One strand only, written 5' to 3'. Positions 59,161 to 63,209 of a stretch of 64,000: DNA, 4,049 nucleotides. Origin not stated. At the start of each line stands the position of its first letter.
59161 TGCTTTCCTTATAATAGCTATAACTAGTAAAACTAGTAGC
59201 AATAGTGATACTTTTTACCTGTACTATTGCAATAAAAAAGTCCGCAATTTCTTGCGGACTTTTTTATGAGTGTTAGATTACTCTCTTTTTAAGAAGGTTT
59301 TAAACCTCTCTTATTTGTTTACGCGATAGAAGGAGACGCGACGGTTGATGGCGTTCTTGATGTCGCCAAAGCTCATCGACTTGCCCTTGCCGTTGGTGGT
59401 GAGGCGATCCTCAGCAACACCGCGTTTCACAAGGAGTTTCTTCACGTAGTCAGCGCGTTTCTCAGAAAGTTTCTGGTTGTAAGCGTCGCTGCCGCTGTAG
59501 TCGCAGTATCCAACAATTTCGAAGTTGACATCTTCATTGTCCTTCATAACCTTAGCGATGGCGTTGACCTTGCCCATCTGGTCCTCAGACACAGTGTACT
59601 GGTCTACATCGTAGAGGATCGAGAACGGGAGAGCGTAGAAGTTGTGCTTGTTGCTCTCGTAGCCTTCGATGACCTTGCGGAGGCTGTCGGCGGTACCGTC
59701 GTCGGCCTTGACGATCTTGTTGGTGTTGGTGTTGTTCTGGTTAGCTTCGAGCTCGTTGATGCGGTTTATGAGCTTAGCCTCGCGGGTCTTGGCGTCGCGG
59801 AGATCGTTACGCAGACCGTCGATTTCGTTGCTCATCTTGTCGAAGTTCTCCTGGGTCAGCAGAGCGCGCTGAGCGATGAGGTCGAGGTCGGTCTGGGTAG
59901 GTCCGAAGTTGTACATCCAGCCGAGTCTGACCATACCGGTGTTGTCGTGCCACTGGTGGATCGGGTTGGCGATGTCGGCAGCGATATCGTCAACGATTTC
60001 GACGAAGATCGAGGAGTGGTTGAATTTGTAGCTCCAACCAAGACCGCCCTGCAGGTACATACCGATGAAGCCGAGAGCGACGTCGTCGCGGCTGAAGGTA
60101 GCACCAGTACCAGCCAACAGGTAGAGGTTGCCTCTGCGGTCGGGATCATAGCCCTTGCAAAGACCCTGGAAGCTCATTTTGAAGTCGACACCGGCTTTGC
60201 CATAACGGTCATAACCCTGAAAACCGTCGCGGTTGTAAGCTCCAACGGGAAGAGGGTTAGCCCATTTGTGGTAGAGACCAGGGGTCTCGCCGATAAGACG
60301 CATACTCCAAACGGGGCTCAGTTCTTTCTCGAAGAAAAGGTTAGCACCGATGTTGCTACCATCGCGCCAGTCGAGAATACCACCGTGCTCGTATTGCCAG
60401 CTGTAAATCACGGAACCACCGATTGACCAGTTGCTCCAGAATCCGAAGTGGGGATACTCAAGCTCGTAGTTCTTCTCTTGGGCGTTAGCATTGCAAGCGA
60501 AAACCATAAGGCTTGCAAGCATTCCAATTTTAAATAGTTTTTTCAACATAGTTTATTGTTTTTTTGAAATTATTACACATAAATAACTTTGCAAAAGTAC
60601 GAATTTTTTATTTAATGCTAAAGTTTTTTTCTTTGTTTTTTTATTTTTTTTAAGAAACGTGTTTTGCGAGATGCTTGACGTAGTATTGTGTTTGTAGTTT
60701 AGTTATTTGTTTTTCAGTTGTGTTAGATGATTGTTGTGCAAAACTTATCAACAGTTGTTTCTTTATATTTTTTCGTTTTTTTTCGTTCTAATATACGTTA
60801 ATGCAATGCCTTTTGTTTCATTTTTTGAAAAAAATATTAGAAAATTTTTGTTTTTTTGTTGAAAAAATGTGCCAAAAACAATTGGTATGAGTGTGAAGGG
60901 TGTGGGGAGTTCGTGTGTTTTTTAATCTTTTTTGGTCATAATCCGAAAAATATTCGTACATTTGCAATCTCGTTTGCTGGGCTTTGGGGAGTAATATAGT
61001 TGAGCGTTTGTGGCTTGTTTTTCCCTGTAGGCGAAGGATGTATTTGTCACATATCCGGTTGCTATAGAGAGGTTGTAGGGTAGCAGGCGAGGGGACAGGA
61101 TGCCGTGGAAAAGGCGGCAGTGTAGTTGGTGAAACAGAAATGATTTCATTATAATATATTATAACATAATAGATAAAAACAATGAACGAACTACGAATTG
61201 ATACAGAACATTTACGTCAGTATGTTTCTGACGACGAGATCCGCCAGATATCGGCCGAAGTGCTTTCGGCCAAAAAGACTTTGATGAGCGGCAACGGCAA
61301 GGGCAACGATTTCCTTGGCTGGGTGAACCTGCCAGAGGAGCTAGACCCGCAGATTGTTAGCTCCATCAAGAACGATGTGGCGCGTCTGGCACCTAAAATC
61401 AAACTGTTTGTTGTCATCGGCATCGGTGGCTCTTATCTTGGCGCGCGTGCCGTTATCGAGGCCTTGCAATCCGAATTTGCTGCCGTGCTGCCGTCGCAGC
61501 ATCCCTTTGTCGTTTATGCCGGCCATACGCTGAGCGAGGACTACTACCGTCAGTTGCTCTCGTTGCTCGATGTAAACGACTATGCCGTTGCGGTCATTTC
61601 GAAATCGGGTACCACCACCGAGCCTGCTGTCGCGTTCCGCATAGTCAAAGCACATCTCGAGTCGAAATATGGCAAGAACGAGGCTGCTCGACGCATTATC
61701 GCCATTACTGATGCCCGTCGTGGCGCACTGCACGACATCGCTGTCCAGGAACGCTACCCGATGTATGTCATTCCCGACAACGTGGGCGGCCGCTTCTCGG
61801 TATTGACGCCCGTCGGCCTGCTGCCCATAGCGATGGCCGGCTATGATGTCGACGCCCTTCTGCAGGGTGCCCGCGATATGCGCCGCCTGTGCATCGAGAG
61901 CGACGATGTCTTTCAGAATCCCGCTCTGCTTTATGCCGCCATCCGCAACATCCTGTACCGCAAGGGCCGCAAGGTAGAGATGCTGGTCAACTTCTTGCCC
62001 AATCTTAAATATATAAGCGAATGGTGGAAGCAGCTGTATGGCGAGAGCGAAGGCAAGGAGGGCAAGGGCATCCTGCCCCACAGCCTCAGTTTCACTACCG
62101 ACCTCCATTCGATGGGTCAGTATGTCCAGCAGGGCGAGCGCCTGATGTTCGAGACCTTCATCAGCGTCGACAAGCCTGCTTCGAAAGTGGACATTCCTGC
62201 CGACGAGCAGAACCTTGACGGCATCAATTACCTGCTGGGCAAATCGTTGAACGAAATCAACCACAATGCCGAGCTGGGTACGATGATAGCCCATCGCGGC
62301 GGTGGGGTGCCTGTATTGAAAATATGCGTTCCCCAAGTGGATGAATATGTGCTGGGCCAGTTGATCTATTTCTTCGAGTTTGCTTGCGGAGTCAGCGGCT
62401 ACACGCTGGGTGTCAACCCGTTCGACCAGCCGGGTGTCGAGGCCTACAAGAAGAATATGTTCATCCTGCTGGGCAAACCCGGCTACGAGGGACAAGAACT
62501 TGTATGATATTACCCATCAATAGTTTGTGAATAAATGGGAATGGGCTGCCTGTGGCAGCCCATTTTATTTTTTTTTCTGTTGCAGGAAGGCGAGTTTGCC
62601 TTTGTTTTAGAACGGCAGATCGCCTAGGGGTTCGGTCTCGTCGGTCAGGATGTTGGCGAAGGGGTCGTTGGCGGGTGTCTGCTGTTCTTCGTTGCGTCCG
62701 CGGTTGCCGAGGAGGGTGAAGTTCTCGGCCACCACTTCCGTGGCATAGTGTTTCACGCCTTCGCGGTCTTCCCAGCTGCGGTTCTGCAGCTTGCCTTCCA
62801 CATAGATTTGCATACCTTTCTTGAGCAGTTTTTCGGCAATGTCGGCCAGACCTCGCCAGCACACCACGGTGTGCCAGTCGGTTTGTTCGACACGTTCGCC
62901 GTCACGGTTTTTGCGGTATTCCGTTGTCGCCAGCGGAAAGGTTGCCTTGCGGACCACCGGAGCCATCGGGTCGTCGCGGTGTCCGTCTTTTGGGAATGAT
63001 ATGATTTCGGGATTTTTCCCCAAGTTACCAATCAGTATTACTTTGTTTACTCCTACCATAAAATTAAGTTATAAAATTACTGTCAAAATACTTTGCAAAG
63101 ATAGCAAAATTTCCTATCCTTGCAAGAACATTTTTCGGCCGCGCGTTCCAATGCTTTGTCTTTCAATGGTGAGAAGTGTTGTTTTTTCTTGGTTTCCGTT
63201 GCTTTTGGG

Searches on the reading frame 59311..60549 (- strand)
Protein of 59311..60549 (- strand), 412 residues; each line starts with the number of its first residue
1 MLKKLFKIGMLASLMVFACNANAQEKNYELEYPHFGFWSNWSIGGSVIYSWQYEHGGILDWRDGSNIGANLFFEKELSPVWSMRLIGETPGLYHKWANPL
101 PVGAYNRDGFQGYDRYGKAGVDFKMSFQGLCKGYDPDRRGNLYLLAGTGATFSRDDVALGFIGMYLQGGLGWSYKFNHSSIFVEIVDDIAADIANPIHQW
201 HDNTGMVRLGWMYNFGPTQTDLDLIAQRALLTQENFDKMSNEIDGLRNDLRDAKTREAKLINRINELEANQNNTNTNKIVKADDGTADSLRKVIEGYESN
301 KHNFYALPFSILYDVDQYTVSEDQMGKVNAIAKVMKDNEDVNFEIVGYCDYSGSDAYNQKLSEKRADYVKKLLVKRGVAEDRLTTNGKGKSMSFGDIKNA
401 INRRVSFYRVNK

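Call 63: search_protein_families(library=pfam, proteins=[window:59311-60549:-], max_evalue=0.00001)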
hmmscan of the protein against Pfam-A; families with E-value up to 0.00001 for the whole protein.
window:59311-60549:- (412 aa): 1 family
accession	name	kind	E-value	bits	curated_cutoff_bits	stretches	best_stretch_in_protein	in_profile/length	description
PF00691.25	OmpA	-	3.6e-17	62.9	27.2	1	313-394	2-85/98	OmpA family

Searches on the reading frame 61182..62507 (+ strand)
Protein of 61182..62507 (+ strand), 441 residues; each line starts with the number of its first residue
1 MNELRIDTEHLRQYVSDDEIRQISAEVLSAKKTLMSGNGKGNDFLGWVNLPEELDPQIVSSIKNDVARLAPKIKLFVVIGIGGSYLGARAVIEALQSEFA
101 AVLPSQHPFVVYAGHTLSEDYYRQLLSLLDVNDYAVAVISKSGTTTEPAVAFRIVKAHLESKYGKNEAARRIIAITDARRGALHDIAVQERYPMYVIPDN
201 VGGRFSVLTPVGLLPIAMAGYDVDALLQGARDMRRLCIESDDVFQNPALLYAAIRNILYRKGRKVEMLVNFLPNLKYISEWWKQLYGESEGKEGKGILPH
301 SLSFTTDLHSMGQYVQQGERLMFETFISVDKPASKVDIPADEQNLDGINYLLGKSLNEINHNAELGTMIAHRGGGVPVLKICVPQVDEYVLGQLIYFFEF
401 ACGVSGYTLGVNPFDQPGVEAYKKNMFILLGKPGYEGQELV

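Call 63: search_protein_families(library=pfam, proteins=[window:61182-62507:+], max_evalue=0.00001)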
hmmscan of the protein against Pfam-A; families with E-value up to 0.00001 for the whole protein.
window:61182-62507:+ (441 aa): 1 family
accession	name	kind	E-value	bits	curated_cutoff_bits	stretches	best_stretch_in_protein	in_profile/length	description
PF00342.24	PGI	-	4e-27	95.4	22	1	72-423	95-459/486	Phosphoglucose isomerase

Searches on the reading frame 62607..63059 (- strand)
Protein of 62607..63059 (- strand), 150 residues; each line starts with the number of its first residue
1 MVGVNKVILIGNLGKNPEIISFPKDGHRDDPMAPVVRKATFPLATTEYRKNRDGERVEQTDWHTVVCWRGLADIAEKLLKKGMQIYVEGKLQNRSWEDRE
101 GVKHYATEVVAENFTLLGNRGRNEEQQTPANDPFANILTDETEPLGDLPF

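Call 63: search_protein_families(library=pfam, proteins=[window:62607-63059:-], max_evalue=0.00001)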
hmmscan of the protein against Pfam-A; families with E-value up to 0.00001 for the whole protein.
window:62607-63059:- (150 aa): 1 family
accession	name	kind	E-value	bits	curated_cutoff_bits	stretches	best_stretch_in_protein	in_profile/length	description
PF00436.31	SSB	-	1e-28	99.8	26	1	4-116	1-103/104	Single-strand binding protein family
